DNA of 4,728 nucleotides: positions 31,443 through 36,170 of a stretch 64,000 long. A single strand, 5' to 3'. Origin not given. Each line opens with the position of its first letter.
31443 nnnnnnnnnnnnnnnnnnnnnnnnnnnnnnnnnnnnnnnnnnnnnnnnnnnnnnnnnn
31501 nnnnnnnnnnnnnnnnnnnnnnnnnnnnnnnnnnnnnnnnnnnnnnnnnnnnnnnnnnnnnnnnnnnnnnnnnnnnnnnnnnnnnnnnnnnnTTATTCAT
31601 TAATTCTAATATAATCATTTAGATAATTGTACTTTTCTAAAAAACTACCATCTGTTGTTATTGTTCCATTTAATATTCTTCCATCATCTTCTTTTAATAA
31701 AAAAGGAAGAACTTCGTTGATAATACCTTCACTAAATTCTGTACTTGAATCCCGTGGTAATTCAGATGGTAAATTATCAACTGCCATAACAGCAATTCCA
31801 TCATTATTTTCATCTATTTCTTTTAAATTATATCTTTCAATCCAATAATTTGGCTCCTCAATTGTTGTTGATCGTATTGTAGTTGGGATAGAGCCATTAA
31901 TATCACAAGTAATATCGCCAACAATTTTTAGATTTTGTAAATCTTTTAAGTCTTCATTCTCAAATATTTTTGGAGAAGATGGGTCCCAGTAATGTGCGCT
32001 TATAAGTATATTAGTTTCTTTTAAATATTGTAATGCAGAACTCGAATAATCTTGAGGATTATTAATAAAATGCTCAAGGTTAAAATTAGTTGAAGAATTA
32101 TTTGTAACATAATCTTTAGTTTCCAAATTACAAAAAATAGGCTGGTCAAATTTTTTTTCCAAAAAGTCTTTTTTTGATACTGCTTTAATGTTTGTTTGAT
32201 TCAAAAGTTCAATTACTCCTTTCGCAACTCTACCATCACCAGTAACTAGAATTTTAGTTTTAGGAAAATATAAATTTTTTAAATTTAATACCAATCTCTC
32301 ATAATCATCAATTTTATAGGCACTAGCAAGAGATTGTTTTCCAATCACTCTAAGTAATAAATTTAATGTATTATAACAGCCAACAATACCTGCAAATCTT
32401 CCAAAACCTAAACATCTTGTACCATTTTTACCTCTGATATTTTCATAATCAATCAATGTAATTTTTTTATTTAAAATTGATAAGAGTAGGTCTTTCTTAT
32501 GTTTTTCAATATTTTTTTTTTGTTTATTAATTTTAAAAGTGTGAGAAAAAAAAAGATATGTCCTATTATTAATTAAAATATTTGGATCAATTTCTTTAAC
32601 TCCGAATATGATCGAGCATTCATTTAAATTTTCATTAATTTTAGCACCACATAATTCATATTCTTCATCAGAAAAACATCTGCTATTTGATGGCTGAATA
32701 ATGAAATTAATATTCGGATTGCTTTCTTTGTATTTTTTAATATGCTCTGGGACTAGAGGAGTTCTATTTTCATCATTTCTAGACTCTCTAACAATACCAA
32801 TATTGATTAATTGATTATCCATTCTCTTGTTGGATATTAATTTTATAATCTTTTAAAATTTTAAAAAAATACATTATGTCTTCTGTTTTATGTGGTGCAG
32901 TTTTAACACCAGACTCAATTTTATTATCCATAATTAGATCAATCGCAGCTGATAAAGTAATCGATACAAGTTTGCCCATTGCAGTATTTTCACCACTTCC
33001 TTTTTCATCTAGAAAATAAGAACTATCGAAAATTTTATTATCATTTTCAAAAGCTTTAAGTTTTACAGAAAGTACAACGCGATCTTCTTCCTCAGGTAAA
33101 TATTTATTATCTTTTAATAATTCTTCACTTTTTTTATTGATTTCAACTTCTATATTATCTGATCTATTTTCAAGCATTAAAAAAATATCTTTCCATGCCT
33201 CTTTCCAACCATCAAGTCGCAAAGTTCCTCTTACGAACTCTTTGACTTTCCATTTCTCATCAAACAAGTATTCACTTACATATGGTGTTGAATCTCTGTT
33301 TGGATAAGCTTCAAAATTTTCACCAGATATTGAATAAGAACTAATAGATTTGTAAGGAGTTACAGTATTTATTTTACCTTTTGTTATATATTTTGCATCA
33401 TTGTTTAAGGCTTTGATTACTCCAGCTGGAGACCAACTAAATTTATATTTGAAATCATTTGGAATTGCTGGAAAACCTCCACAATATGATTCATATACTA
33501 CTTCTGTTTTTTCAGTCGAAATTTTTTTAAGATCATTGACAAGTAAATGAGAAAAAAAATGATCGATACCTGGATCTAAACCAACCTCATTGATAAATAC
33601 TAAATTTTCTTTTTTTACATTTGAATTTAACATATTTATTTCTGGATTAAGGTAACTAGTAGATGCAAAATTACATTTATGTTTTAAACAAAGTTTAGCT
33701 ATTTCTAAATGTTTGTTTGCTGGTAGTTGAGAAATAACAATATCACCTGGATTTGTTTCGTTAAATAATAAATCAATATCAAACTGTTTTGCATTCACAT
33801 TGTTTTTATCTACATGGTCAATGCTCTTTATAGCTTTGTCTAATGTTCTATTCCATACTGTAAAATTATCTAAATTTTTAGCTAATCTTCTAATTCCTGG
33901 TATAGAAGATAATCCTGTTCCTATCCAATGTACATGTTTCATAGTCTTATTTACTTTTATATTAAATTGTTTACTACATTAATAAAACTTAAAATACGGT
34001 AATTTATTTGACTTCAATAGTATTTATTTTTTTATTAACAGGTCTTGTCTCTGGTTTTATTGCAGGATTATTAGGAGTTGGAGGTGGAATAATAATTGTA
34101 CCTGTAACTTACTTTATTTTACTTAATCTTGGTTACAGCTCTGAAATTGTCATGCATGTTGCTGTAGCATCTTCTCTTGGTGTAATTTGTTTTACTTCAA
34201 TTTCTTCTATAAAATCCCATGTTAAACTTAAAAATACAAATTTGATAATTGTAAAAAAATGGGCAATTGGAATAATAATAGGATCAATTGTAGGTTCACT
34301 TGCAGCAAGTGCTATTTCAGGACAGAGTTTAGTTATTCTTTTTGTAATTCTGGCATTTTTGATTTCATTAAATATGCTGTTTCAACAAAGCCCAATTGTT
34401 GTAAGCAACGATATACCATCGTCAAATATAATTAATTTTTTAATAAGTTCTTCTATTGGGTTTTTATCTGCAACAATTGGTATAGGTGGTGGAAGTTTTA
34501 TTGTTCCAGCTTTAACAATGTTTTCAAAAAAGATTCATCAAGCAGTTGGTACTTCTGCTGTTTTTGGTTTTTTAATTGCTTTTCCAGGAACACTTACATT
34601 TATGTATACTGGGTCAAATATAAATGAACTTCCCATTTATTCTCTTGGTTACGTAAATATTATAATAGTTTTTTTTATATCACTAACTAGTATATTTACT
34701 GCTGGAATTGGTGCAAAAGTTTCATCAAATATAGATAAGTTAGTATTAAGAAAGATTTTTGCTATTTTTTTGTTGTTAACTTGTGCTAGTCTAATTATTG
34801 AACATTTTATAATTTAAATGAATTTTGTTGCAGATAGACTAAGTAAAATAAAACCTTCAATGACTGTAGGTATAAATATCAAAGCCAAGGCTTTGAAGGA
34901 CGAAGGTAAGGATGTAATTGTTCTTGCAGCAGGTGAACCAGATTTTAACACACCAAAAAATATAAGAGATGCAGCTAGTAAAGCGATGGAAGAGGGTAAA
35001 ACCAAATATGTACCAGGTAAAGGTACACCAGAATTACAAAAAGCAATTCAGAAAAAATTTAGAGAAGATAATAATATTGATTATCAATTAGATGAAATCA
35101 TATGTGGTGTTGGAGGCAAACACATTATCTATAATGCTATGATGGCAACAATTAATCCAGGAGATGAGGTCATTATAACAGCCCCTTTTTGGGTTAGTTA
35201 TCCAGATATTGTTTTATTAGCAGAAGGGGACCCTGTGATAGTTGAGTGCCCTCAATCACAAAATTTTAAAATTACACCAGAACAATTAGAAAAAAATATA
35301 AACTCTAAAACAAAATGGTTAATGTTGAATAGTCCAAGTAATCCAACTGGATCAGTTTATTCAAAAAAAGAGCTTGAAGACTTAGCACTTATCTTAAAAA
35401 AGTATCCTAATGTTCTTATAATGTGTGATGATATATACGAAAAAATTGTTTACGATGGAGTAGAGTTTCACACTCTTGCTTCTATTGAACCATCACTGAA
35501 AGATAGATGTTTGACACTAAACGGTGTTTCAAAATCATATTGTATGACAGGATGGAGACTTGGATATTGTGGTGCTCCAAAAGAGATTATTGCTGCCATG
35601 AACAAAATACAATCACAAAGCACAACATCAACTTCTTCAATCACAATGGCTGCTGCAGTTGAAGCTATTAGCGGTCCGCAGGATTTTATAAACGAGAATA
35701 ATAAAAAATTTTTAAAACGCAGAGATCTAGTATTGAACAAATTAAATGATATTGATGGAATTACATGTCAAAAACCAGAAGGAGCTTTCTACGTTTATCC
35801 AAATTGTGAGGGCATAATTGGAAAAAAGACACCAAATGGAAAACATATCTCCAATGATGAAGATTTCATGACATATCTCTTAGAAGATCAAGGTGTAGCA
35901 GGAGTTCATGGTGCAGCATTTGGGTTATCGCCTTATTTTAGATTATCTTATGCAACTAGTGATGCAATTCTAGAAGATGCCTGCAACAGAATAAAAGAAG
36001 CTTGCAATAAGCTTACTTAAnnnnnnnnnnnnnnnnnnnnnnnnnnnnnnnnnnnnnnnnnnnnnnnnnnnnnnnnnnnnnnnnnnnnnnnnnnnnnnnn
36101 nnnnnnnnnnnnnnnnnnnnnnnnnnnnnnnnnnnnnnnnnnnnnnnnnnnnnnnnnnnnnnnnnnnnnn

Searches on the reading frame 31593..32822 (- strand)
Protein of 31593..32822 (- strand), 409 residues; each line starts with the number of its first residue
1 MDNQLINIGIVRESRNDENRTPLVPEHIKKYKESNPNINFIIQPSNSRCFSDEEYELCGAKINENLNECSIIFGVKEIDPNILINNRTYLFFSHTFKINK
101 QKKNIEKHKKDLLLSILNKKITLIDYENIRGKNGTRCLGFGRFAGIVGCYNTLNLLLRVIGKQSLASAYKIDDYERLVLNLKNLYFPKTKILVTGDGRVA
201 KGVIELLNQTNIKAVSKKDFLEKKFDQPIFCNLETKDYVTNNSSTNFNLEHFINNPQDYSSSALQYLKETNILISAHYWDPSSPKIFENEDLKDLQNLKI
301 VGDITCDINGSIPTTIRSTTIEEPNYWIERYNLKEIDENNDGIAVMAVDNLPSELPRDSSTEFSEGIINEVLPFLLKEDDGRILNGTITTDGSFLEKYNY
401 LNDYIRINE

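Call 46: search_protein_families(library=pfam, proteins=[window:31593-32822:-], max_evalue=0.000001)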
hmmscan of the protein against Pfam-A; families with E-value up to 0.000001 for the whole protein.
window:31593-32822:- (409 aa): 2 families
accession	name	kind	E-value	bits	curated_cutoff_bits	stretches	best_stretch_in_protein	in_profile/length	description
PF05222.21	AlaDh_PNT_N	-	2.7e-17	63.7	30.4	1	9-146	1-135/136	Alanine dehydrogenase/PNT, N-terminal domain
PF01262.27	AlaDh_PNT_C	-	6e-07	29.5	23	0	258-373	81-184/214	Alanine dehydrogenase/PNT, C-terminal domain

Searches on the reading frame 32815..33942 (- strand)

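Call 46: search_protein_families(library=pfam, proteins=[window:32815-33942:-], max_evalue=0.000001)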
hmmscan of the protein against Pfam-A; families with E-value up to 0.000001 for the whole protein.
window:32815-33942:- (375 aa): 2 families
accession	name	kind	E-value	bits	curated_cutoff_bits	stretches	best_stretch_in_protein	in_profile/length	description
PF16653.10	Sacchrp_dh_C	-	1.2e-38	134.1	31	1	121-364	1-261/265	Saccharopine dehydrogenase C-terminal domain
PF03435.24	Sacchrp_dh_NADP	-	1.5e-10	42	25.1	1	4-113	1-125/129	Saccharopine dehydrogenase NADP binding domain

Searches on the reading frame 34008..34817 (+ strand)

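Call 46: search_protein_families(library=pfam, proteins=[window:34008-34817:+], max_evalue=0.000001)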
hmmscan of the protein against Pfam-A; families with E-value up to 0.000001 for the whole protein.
window:34008-34817:+ (269 aa): 1 family
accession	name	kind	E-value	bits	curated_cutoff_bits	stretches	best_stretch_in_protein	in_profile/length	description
PF01925.25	TauE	-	1.3e-45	156.4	32.6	1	9-261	2-236/237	Sulfite exporter TauE/SafE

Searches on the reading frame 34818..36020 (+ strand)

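Call 46: search_protein_families(library=pfam, proteins=[window:34818-36020:+], max_evalue=0.000001)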
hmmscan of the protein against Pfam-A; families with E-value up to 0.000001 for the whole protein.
window:34818-36020:+ (400 aa): 1 family
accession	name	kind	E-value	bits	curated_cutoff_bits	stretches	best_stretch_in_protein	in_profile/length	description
PF00155.27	Aminotran_1_2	-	3.1e-78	263.9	19.7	1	31-392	1-361/361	Aminotransferase class I and II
